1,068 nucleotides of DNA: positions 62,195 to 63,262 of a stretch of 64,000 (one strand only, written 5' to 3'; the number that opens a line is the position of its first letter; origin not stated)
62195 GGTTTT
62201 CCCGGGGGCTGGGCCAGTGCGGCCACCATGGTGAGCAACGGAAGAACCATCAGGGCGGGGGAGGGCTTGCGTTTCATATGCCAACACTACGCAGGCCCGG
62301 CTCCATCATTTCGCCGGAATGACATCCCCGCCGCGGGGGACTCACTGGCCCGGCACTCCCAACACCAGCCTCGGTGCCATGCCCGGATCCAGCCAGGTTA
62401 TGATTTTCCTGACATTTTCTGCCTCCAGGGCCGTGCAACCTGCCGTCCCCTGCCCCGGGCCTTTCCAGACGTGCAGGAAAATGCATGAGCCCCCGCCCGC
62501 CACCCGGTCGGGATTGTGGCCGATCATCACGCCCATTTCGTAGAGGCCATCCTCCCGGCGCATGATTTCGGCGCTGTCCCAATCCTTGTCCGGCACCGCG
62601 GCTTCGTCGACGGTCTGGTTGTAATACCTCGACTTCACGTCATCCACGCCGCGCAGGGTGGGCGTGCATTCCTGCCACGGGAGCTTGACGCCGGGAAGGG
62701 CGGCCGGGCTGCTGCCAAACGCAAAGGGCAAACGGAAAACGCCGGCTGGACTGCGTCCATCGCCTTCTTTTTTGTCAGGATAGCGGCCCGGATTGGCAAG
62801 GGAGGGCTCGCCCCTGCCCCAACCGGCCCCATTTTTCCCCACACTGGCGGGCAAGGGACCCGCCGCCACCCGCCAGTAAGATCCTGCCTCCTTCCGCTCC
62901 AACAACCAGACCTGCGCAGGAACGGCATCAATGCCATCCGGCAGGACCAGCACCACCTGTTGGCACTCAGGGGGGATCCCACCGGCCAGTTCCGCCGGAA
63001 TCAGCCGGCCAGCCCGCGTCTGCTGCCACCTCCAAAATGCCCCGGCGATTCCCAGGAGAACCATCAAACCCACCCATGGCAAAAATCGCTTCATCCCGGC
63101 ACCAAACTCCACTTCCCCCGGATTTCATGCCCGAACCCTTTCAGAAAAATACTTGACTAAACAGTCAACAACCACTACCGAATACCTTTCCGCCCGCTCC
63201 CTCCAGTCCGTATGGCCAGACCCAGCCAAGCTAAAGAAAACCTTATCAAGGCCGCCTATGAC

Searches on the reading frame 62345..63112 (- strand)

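Call 27: search_protein_families(library=pfam, proteins=[window:62345-63112:-], max_evalue=0.001)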
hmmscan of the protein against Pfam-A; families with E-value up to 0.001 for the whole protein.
window:62345-63112:- (256 aa): 1 family
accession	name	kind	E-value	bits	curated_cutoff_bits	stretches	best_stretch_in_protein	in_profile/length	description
PF03734.19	YkuD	-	5.5e-06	27.4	23.4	1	88-244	27-141/146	L,D-transpeptidase catalytic domain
